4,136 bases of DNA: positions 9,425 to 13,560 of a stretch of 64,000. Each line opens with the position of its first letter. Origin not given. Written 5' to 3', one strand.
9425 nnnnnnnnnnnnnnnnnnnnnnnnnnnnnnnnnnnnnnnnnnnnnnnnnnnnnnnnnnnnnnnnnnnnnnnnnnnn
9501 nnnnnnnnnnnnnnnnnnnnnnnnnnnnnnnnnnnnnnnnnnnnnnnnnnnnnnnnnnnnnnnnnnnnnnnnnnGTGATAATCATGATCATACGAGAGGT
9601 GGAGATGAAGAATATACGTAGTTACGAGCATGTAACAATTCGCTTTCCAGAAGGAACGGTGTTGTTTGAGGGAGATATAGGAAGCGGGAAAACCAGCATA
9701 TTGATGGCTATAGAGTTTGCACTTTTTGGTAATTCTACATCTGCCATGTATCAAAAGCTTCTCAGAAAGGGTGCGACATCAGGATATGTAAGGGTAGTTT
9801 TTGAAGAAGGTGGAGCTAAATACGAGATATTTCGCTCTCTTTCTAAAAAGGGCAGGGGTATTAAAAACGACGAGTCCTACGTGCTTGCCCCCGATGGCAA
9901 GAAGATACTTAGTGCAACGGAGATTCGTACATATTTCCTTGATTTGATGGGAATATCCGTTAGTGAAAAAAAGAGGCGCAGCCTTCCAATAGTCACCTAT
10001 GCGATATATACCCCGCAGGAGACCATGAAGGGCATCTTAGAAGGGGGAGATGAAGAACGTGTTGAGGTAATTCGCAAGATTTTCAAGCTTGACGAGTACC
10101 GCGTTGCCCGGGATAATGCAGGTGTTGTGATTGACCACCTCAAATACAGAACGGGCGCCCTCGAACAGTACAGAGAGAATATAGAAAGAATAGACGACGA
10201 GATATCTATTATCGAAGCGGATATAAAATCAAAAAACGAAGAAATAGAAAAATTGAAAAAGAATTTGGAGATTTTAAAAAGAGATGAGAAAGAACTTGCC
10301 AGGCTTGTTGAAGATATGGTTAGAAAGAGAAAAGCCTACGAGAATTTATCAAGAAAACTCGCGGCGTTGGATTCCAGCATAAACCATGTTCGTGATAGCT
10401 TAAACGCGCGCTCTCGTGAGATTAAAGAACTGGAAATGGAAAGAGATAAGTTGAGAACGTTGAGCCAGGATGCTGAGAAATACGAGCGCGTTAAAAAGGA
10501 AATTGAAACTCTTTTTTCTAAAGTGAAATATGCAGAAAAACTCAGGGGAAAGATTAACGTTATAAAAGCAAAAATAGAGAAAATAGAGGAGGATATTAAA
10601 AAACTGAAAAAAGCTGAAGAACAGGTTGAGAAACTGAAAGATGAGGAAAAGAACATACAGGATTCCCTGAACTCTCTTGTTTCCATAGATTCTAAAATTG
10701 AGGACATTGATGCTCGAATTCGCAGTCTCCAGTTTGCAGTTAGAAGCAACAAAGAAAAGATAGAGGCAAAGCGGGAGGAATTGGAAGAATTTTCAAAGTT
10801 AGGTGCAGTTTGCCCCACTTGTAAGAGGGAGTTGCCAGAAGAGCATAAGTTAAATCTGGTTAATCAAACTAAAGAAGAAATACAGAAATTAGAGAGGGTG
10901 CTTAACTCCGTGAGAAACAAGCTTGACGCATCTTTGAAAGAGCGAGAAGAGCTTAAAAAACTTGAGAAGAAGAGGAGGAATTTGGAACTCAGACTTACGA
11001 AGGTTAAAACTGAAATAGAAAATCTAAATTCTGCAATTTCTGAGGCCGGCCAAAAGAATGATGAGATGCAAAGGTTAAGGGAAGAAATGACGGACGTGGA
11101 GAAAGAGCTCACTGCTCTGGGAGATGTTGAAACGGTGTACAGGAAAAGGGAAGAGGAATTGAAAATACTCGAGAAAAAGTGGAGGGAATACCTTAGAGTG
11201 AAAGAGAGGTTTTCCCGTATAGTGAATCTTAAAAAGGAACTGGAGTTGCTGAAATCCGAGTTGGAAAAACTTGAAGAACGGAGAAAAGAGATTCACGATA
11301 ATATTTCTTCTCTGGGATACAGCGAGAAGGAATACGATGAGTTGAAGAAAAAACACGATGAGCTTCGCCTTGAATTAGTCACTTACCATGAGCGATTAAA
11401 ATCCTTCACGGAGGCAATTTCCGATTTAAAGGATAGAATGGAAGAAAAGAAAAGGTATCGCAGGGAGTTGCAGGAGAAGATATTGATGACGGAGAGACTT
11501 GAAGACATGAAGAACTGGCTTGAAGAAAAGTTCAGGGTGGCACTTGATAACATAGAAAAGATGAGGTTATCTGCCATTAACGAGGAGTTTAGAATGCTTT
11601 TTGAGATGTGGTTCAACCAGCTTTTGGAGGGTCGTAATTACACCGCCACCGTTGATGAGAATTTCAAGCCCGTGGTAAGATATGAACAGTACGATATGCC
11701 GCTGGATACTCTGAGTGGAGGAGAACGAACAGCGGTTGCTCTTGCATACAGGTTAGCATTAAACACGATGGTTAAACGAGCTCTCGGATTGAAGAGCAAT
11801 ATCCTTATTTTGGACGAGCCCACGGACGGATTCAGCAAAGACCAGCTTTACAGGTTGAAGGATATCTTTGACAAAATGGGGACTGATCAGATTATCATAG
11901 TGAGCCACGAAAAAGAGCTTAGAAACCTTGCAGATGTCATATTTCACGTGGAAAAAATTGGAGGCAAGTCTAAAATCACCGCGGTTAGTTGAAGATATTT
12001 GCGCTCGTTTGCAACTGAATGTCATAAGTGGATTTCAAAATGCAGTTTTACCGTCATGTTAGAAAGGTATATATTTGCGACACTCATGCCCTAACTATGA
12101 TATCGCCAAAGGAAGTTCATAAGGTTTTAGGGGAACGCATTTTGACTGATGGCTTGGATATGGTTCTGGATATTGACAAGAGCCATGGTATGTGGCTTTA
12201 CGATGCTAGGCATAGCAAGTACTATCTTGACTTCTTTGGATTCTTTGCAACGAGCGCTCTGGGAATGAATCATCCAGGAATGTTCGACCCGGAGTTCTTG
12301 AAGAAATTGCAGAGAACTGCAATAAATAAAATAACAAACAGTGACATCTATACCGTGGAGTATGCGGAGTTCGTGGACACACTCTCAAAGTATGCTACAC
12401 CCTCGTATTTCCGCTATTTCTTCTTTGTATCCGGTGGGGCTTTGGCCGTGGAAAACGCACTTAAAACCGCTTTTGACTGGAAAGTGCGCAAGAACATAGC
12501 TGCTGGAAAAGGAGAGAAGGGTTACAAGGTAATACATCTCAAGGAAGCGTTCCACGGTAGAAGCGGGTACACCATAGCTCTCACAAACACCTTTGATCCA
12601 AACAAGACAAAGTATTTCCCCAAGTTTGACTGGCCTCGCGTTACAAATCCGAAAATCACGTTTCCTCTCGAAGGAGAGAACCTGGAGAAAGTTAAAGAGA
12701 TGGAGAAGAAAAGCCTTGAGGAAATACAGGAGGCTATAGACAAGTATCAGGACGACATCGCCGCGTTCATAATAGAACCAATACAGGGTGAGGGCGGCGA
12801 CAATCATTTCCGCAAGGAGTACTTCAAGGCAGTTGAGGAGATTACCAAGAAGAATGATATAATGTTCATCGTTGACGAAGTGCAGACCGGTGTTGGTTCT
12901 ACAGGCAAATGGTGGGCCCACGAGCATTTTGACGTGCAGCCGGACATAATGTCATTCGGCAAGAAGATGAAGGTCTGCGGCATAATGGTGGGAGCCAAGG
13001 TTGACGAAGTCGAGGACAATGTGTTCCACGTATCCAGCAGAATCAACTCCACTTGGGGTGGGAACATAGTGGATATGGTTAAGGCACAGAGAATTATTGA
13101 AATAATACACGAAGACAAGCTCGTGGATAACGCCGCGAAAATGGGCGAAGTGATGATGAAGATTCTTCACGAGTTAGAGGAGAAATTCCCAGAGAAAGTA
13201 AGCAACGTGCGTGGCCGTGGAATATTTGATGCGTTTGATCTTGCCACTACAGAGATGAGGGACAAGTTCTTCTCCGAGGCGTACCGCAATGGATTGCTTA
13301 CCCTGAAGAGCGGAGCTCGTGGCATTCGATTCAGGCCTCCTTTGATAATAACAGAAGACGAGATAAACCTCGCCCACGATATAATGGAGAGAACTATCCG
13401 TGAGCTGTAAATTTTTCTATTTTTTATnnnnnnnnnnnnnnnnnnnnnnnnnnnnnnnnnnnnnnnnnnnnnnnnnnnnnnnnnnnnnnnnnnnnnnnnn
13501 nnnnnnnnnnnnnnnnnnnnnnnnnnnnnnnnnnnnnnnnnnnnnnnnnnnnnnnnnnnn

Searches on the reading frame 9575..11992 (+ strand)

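Call 71: search_protein_families(library=pfam, proteins=[window:9575-11992:+], max_evalue=0.00001)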
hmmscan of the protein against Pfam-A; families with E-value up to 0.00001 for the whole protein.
window:9575-11992:+ (805 aa): 4 families
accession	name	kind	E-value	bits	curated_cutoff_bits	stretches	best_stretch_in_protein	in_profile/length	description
PF13476.12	AAA_23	-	2e-23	84.5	27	1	9-236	2-198/201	AAA domain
PF02463.25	SMC_N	-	3.2e-12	46.8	40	1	6-794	2-213/220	RecF/RecN/SMC N terminal domain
PF13166.12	AAA_13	-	2.1e-07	30.5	36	0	498-782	285-573/713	AAA domain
PF04423.19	Rad50_zn_hook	-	1.9e-06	28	24.3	1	395-440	4-49/52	Rad50 zinc hook motif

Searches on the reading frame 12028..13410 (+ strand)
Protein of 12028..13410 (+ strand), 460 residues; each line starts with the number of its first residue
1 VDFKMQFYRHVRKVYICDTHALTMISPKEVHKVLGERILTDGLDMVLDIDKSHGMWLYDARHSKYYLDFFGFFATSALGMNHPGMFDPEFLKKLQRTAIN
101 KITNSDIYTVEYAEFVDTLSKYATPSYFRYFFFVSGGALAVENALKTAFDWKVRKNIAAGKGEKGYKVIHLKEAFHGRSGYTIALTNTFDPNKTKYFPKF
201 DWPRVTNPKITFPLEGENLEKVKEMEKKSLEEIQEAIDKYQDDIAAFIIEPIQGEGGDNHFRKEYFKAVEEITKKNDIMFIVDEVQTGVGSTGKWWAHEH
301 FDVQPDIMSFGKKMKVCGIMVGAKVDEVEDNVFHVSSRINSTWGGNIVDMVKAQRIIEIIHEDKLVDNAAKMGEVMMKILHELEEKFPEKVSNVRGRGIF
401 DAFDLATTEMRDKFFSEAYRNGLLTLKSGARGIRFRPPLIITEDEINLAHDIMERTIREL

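Call 71: search_protein_families(library=pfam, proteins=[window:12028-13410:+], max_evalue=0.00001)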
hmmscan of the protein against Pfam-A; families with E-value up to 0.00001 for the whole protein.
window:12028-13410:+ (460 aa): 1 family
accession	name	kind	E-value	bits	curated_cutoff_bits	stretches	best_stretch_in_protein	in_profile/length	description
PF00202.27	Aminotran_3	-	7.3e-87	292.1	30.5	1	45-457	9-403/403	Aminotransferase class-III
